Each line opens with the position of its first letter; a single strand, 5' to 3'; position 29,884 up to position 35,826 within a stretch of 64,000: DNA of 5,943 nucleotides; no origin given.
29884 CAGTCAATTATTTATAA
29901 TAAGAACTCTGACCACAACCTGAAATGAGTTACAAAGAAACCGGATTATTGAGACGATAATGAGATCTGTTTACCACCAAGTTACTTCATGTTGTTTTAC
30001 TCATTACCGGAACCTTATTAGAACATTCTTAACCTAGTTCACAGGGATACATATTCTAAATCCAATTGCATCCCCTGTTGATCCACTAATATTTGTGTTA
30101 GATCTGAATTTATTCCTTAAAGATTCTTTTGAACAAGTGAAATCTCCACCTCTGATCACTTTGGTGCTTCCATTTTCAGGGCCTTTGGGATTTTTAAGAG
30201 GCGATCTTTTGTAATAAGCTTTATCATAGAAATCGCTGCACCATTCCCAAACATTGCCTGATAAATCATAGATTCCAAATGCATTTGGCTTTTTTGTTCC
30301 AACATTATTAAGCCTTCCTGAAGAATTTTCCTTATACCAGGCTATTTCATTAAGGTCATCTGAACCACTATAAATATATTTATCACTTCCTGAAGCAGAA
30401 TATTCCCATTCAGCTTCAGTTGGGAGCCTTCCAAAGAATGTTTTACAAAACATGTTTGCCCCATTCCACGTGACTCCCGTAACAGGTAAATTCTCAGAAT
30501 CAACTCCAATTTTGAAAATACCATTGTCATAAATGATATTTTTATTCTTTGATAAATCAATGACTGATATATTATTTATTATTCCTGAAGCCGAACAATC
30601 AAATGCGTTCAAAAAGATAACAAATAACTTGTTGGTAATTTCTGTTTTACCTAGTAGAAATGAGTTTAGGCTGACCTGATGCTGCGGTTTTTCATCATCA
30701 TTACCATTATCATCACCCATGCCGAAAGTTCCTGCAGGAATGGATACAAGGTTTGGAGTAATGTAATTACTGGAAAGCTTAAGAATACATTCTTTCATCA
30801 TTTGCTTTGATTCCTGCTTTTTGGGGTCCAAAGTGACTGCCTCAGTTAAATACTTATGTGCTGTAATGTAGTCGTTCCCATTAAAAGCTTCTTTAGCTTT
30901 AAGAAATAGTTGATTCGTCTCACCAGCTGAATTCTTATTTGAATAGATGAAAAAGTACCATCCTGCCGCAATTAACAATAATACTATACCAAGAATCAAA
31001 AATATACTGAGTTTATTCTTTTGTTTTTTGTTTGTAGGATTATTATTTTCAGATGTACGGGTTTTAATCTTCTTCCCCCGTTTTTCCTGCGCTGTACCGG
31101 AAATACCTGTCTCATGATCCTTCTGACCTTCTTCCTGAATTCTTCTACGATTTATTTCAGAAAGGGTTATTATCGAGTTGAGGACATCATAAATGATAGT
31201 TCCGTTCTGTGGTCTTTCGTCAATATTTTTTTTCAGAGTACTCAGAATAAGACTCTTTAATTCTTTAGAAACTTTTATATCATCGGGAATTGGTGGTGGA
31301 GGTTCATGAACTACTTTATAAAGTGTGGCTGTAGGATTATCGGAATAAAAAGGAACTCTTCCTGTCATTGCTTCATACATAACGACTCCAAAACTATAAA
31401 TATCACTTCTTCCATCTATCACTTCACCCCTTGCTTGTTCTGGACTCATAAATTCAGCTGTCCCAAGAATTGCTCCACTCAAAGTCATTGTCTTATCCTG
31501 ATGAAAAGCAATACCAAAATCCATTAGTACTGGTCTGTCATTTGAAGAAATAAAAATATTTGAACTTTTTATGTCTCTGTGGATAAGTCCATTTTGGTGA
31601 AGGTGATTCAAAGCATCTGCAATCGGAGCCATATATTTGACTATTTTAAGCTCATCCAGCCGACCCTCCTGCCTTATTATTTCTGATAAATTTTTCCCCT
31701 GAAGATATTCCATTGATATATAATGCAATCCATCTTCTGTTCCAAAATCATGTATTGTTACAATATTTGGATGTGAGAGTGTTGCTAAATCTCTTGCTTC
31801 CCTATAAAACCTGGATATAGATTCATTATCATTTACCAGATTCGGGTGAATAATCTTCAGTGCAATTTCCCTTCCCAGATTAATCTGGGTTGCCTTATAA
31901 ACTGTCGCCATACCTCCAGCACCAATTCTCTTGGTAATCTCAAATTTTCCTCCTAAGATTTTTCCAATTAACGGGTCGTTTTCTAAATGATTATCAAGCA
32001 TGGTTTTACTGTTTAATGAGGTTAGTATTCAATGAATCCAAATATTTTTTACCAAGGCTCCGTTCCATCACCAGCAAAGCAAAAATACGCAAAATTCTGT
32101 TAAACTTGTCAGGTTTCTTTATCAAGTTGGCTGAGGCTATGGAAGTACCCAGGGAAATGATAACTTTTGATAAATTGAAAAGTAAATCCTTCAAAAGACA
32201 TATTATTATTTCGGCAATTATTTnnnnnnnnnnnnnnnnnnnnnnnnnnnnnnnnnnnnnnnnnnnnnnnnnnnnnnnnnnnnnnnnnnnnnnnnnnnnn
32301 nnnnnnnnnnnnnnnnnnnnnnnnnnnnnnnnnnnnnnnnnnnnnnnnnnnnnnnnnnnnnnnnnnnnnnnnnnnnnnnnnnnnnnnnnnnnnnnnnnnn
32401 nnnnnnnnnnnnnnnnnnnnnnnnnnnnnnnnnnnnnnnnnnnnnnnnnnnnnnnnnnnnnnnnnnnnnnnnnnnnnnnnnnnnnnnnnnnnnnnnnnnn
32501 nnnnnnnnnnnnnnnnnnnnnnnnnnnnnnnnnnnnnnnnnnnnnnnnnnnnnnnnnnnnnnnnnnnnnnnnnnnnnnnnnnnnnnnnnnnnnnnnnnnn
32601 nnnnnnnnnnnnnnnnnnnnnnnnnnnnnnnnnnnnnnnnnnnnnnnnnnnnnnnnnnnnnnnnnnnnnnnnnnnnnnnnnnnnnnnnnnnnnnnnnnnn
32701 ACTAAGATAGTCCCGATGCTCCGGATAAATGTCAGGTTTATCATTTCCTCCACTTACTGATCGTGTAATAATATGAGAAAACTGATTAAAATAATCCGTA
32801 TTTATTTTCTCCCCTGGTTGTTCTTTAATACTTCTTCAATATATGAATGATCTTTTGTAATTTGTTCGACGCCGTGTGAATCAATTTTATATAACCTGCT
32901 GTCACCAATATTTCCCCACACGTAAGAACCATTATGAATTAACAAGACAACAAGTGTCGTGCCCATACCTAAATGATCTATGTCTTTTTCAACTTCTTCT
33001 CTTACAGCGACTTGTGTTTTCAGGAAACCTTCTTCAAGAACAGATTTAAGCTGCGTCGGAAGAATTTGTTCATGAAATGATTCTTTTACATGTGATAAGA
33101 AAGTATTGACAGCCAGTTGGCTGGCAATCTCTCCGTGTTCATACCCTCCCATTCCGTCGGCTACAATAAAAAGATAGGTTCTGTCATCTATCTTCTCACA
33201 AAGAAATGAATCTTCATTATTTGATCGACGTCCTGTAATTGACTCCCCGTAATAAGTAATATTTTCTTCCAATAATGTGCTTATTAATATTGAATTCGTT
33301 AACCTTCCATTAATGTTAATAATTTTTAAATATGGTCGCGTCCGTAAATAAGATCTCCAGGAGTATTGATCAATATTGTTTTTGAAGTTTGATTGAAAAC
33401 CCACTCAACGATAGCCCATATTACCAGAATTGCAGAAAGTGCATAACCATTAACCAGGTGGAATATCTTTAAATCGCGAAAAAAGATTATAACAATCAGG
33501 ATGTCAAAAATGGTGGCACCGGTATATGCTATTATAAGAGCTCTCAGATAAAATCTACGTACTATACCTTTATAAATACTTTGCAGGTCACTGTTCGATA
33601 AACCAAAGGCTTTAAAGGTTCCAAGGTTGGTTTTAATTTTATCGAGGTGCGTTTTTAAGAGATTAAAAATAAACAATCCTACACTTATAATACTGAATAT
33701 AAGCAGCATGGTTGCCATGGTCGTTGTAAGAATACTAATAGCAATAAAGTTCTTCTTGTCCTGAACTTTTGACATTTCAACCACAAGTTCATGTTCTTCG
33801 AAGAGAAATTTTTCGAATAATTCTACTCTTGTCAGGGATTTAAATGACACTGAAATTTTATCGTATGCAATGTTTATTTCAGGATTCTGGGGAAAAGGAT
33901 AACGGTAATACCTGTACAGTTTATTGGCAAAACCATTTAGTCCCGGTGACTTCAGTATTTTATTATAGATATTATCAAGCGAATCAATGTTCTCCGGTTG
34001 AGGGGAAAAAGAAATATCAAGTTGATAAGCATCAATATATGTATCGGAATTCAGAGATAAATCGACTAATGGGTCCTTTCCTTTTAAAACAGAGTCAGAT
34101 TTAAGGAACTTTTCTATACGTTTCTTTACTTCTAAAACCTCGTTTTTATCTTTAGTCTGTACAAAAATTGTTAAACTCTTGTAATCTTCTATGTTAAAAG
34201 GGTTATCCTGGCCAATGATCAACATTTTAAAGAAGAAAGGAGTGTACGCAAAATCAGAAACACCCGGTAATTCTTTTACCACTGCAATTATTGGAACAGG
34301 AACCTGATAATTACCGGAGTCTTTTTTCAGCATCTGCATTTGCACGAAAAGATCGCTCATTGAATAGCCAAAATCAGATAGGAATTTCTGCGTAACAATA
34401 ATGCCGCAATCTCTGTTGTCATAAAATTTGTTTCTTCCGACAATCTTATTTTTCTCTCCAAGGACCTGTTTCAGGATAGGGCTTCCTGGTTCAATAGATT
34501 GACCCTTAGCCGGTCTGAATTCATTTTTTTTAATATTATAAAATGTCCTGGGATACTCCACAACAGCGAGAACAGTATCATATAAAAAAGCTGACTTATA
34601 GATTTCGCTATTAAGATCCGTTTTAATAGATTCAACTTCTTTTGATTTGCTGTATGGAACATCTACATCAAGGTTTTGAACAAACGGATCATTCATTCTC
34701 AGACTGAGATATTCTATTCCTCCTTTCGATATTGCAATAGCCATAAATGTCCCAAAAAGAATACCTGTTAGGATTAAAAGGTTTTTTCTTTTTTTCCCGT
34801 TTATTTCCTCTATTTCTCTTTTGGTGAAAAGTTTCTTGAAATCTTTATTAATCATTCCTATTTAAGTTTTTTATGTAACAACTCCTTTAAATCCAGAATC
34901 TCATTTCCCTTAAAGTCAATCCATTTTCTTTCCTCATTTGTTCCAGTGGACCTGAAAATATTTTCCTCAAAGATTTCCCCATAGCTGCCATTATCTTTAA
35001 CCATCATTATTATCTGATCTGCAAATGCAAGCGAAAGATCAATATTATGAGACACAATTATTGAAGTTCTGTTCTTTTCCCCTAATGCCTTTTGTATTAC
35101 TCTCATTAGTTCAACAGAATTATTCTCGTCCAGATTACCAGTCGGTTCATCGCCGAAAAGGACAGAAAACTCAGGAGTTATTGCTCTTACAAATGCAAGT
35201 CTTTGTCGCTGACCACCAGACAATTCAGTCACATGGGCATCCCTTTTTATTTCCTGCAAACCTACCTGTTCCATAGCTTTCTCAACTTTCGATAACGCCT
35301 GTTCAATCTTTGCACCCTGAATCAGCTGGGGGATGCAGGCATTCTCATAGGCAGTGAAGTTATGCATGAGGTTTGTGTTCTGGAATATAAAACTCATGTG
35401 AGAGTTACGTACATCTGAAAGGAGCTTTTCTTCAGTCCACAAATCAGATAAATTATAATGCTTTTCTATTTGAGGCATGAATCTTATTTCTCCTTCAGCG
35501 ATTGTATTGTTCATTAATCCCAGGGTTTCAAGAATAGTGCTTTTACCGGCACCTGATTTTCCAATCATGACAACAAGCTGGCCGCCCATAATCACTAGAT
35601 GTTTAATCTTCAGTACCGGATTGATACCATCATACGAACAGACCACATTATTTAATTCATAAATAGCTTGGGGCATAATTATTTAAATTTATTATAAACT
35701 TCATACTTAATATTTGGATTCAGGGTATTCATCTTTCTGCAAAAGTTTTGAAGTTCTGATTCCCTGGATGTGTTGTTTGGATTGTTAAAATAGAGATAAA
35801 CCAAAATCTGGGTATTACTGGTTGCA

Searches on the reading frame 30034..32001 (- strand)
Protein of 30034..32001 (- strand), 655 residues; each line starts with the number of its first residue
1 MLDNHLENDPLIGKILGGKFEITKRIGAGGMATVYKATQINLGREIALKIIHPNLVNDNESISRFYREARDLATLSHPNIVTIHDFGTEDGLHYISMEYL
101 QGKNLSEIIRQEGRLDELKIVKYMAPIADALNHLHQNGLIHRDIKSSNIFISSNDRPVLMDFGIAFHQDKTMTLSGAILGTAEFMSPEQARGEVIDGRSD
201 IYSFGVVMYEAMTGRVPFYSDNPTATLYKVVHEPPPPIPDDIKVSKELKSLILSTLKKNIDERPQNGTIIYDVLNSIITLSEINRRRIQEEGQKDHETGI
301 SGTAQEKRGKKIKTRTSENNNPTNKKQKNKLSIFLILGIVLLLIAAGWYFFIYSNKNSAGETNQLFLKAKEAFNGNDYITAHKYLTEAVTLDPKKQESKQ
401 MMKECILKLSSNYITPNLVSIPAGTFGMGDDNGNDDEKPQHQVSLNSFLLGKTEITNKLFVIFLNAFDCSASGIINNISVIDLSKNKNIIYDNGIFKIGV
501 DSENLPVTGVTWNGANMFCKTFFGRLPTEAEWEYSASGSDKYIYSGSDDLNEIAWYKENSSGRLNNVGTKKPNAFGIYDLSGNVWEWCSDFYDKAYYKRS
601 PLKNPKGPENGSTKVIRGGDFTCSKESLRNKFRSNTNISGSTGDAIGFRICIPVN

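Call 4: search_protein_families(library=pfam, proteins=[window:30034-32001:-], max_evalue=0.01)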
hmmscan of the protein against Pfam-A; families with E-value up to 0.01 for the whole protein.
window:30034-32001:- (655 aa): 6 families
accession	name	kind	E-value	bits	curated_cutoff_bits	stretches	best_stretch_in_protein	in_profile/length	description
PF00069.31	Pkinase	-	7.2e-53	180.1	31.7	1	20-265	1-253/263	Protein kinase domain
PF03781.23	FGE-sulfatase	-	1.6e-49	169.3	23.3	1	416-650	3-253/255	Sulfatase-modifying factor enzyme 1-like domain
PF07714.23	PK_Tyr_Ser-Thr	-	9.2e-39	133.7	23.1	1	21-269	2-254/258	Protein tyrosine and serine/threonine kinase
PF03109.22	ABC1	-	9.3e-10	38.5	22.9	1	93-170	143-219/244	ABC1 atypical kinase-like domain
PF01636.29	APH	-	3.7e-06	27.3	23.2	0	25-136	4-109/239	Phosphotransferase enzyme family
PF17667.7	Pkinase_fungal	-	4.5e-06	26.1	24.1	1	129-204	297-379/387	Fungal protein kinase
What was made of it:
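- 30034..32001 (-): Ser/Thr kinase, TM helix (333-351) and periplasmic FGE-sulfatase-like domain. Pfam Pkinase 180 bits and FGE-sulfatase 169 bits (call 4).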

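Call 16: search_protein_families(library=ncbifam, proteins=[window:30034-32001:-], max_evalue=0.01)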
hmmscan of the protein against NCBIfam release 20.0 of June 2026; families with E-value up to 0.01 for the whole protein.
window:30034-32001:- (655 aa): 30 families (the best 25 are shown)
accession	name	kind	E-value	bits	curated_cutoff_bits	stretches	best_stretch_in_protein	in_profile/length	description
NF033483.0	PknB_PASTA_kin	equivalog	4.6e-103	346.2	450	1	12-388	1-385/563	Stk1 family PASTA domain-containing Ser/Thr kinase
NF052427.1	StpK7MSMEG_1200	equivalog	5.5e-54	183.6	900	1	18-268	7-259/601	serine/threonine protein kinase StpK7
NF047741.1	antiphage_MADS6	equivalog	2.9e-48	164.8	460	2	13-138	490-611/612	methylation-associated defense system protein kinase MAD6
TIGR03903.1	TOMM_kin_cyc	equivalog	5.5e-38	130.5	705.75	1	43-268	3-238/1267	TOMM system kinase/cyclase fusion protein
NF053615.1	SerThrKinAfsKStmc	equivalog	7.6e-38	130.7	1300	1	18-265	13-256/809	protein serine/threonine kinase AfsK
NF009651.0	PRK13184.1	equivalog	4e-32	111.1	839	1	19-263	3-276/932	serine/threonine-protein kinase PknD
NF033442.0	BREX_PglW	equivalog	8.9e-25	86.6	990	1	9-225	500-717/1391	BREX system serine/threonine kinase PglW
TIGR03525.2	GldK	equivalog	3.3e-23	82.6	350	2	504-651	219-404/408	T9SS ring complex lipoprotein PorK/GldK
NF038150.1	lanthi_synth_IV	equivalog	3.3e-23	81.9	650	1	15-269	186-449/851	class IV lanthionine synthetase LanL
TIGR03440.2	egtB_TIGR03440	equivalog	3.6e-19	69.2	360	2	503-634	272-397/413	ergothioneine biosynthesis protein EgtB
NF041186.1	SenA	equivalog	8.7e-18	64.8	420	1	504-651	270-381/382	selenoneine synthase SenA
NF051459.1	pyoverdine_PvdO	equivalog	1.2e-15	57.3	500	1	566-650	193-276/280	dihydropyoverdine dehydrogenase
NF058632.1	SerThrKinPrkT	equivalog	6.9e-14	51.6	280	1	12-155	15-154/322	serine/threonine protein kinase PrkT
NF038151.1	lanthi_synth_III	equivalog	8.7e-14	50.8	575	1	33-213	235-424/833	class III lanthionine synthetase LanKC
TIGR02171.1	Fb_sc_TIGR02171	subfamily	2.3e-13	49.1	544.35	1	525-651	160-280/912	TIGR02171 family lipoprotein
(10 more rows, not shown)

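Call 62: search_protein_families(library=padloc, proteins=[window:30034-32001:-], max_evalue=0.001)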
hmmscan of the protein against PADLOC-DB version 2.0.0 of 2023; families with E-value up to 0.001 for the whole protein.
window:30034-32001:- (655 aa): 36 families (the best 25 are shown)
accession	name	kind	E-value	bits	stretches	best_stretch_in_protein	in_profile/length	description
PDLC04060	PD-T4-6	-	1.1e-91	306.2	1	11-363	1-367/486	-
PDLC04042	PD-T4-6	-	1.1e-85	285.8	1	14-280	5-275/292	-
PDLC04061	PD-T4-6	-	3.2e-83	279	1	14-362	12-386/510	-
PDLC04057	PD-T4-6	-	1.8e-81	272.4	1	12-369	2-360/443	-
PDLC04053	PD-T4-6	-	4.7e-80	267.3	1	18-290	9-284/311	-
PDLC04043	PD-T4-6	-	6.4e-78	260.8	1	16-279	13-279/452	-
PDLC04052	PD-T4-6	-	8.5e-75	250.8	1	15-347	6-340/496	-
PDLC04047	PD-T4-6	-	1.1e-74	249.5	1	13-340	5-320/327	-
PDLC04138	mad6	-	1.3e-73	246.9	1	16-312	49-345/659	mads_6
PDLC04040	PD-T4-6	-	1.4e-72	243.2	1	26-357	2-346/547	-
PDLC04054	PD-T4-6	-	8.5e-71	237.2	1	13-284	6-280/347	-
PDLC04048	PD-T4-6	-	7.1e-70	234.1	1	12-328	4-322/354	-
PDLC04041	PD-T4-6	-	3.7e-68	228.8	1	17-267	27-283/443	-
PDLC04039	PD-T4-6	-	5.4e-66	221.5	1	13-267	10-265/458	-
PDLC01088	C3a189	-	9.3e-54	181.2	1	26-265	5-250/840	kinase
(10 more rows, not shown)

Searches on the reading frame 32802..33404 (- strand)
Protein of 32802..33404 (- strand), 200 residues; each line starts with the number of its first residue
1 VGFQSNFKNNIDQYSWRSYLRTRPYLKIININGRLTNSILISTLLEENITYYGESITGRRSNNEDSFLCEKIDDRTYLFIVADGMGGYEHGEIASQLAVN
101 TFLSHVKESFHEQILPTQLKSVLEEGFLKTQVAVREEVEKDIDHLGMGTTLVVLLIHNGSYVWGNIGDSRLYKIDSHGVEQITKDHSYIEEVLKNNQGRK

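Call 4: search_protein_families(library=pfam, proteins=[window:32802-33404:-], max_evalue=0.01)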
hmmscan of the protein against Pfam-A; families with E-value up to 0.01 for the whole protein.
window:32802-33404:- (200 aa): 2 families
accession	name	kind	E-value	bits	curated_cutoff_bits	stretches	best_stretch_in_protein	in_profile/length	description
PF13672.11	PP2C_2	-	7.7e-15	55.4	24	1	53-187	2-135/209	Protein phosphatase 2C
PF00481.26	PP2C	-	4.1e-09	36.9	20.3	1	53-187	5-141/255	Protein phosphatase 2C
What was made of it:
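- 32224..33404 (-): Membrane-anchored PP2C phosphatase, split by a frameshift near 32790-32800 (ORFs 32802-33404 and 32224-32700). Pfam PP2C_2 55.4 bits (call 4).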

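Call 16: search_protein_families(library=ncbifam, proteins=[window:32802-33404:-], max_evalue=0.01)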
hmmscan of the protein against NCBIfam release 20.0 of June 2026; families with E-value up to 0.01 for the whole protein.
window:32802-33404:- (200 aa): 2 families
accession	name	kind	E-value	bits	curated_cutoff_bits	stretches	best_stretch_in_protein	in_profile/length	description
NF033484.1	Stp1_PP2C_phos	equivalog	2e-37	129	230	1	59-197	7-140/232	Stp1/IreP family PP2C-type Ser/Thr phosphatase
NF011149.0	PRK14559.1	equivalog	1.3e-22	80.4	374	1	77-187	412-522/642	serine/threonine phosphatase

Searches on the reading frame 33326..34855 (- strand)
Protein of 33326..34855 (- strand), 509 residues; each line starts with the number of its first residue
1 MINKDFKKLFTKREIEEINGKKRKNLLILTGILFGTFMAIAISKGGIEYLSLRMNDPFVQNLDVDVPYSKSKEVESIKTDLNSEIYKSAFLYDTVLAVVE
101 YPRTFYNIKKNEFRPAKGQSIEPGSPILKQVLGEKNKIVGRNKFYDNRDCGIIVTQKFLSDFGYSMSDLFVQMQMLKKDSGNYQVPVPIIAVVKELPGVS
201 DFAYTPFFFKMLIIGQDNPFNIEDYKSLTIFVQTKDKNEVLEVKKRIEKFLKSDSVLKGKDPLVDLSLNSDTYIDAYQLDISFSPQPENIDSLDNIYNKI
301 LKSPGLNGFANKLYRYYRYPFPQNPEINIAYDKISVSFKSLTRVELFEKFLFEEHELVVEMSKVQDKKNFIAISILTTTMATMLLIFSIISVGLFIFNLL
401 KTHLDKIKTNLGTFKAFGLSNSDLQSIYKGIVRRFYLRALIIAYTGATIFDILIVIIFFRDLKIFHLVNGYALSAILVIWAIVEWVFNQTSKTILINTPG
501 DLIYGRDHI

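Call 4: search_protein_families(library=pfam, proteins=[window:33326-34855:-], max_evalue=0.01)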
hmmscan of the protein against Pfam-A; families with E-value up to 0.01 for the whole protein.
window:33326-34855:- (509 aa): 1 family
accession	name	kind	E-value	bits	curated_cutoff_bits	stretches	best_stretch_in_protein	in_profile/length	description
PF02687.27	FtsX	-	0.00046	20.7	25.5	1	383-481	2-99/120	FtsX-like permease C-terminal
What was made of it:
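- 33326..34855 (-): FtsX-like permease with type VII ABC topology: TM1 at 25-43, a ~340-aa periplasmic domain, and TM2-4 at 382-482. Pfam FtsX E 4.6e-4 (20.7 bits, below cut-off) (call 4).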

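Call 16: search_protein_families(library=ncbifam, proteins=[window:33326-34855:-], max_evalue=0.01)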
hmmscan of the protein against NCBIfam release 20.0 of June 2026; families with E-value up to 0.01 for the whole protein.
window:33326-34855:- (509 aa): 0 families

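Call 62: search_protein_families(library=padloc, proteins=[window:33326-34855:-], max_evalue=0.001)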
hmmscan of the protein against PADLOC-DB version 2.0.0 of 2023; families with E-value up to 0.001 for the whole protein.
window:33326-34855:- (509 aa): 0 families

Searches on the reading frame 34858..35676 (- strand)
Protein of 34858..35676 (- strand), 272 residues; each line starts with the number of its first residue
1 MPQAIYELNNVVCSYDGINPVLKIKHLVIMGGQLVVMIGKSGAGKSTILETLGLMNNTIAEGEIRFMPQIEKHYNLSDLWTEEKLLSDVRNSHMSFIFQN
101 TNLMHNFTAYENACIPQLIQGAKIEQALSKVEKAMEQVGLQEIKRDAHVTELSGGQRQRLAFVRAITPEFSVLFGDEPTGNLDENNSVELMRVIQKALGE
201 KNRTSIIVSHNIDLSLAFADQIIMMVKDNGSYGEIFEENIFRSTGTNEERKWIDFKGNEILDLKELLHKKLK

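Call 4: search_protein_families(library=pfam, proteins=[window:34858-35676:-], max_evalue=0.01)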
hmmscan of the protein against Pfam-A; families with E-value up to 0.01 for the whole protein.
window:34858-35676:- (272 aa): 7 families
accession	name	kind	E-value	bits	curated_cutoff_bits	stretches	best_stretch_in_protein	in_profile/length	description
PF00005.33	ABC_tran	-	2.5e-22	80.4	25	1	28-179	7-136/137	ABC transporter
PF03193.22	RsgA_GTPase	-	0.0003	21.1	30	1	30-64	104-137/174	RsgA GTPase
PF13304.12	AAA_21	-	0.00072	20.1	27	1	34-56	1-23/304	AAA domain, putative AbiEii toxin, Type IV TA system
PF13238.12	AAA_18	-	0.0019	19.1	29.4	1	36-93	2-46/128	AAA domain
PF13671.12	AAA_33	-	0.0057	17.4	27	0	34-65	1-34/143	AAA domain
PF13401.12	AAA_22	-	0.0078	17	27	0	31-56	4-29/130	AAA domain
PF02463.25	SMC_N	-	0.0097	15.8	40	0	33-227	25-213/220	RecF/RecN/SMC N terminal domain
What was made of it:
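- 34858..35676 (-): ABC ATPase of the LolD/MacB/FtsE type. Pfam ABC_tran 80.4 bits (call 4).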

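Call 16: search_protein_families(library=ncbifam, proteins=[window:34858-35676:-], max_evalue=0.01)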
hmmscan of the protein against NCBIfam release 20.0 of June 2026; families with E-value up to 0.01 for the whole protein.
window:34858-35676:- (272 aa): 191 families (the best 25 are shown)
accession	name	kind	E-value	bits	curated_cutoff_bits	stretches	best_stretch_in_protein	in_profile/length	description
TIGR02211.1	LolD_lipo_ex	equivalog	6.5e-41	140.3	307.75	1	21-222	20-212/221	lipoprotein-releasing ABC transporter ATP-binding protein LolD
TIGR03608.1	L_ocin_972_ABC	subfamily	1e-39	136.2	254.85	1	20-224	12-205/206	putative bacteriocin export ABC transporter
TIGR02673.1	FtsE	equivalog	3.3e-37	128.2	264.85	1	6-226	2-211/214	cell division ATP-binding protein FtsE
TIGR02315.1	ABC_phnC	equivalog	1.9e-35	122.5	266.1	1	7-227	3-221/243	phosphonate ABC transporter ATP-binding protein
TIGR02982.1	heterocyst_DevA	subfamily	7.4e-35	120.5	295.8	1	13-226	12-215/220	ABC exporter ATP-binding subunit, DevA family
NF007826.0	PRK10535.1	equivalog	5.2e-32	110.9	966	1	4-228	3-218/648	macrolide ABC transporter ATP-binding protein/permease MacB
NF008639.0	PRK11629.1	equivalog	1.9e-31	109.3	360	1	21-224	25-219/234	lipoprotein-releasing ABC transporter ATP-binding protein LolD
NF008428.0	PRK11264.1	equivalog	8.8e-31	107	406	1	7-229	5-219/250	L-cystine ABC transporter ATP-binding protein TcyN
TIGR00972.1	3a0107s01c2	equivalog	1.4e-30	106.4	343.2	1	7-244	3-234/248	phosphate ABC transporter ATP-binding protein PstB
NF038007.1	ABC_ATP_DarD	equivalog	1.9e-30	106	375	1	23-226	22-214/218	darobactin export ABC transporter ATP-binding protein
NF008338.0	PRK11124.1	equivalog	2.5e-30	105.7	369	1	7-251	4-238/242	arginine ABC transporter ATP-binding protein ArtP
TIGR03005.1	ectoine_ehuA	equivalog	2.2e-29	102.5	345.4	1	10-237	5-236/252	ectoine/hydroxyectoine ABC transporter ATP-binding protein EhuA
NF007879.0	PRK10584.1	equivalog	5.7e-29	101.5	336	1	20-215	24-210/228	putative ABC transporter ATP-binding protein YbbA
TIGR04521.1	ECF_ATPase_2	equivalog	1.8e-28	99.4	330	1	25-231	24-224/279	energy-coupling factor transporter ATPase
NF007027.0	PRK09493.1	equivalog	4.1e-28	98.3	379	1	7-227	3-211/240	glutamine ABC transporter ATP-binding protein GlnQ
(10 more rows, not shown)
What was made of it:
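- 34858..35676 (-): The best NCBIfam hits are LolD, FtsE and MacB, all below their cut-offs (call 16).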

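Call 62: search_protein_families(library=padloc, proteins=[window:34858-35676:-], max_evalue=0.001)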
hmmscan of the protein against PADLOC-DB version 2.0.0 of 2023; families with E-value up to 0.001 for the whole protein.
window:34858-35676:- (272 aa): 12 families
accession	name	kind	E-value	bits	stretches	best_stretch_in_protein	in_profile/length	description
PDLC04135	mad3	-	2.2e-22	78.1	1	144-230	256-343/374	mads_3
PDLC02335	AbiLi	-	9.6e-08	29.4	1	34-239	78-263/326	AbiLi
PDLC04244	PDC-M01A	-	6.9e-06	23.1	1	117-210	291-387/482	-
PDLC03878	NsnB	-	1.3e-05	23.2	1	32-98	21-83/345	-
PDLC02980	AriA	-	0.00014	19.9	0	35-57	2-24/304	-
PDLC04182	HEC-01A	-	0.00015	18.9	1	33-62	32-61/406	-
PDLC04140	mad8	-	0.00016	19.3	1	29-223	24-242/314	mads_8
PDLC00293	PtuA1|PtuA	-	0.00017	18.7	0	103-211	268-382/527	AAA ATPase domain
PDLC04570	PDC-M31A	-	0.0002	18.6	1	25-59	14-48/395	-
PDLC04239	PDC-M01A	-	0.00026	17.6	0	123-229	362-470/552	-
PDLC04242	PDC-M01A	-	0.00049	16.4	0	29-73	213-261/566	-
PDLC04176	HEC-01A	-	0.00078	16.9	1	34-127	25-117/371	-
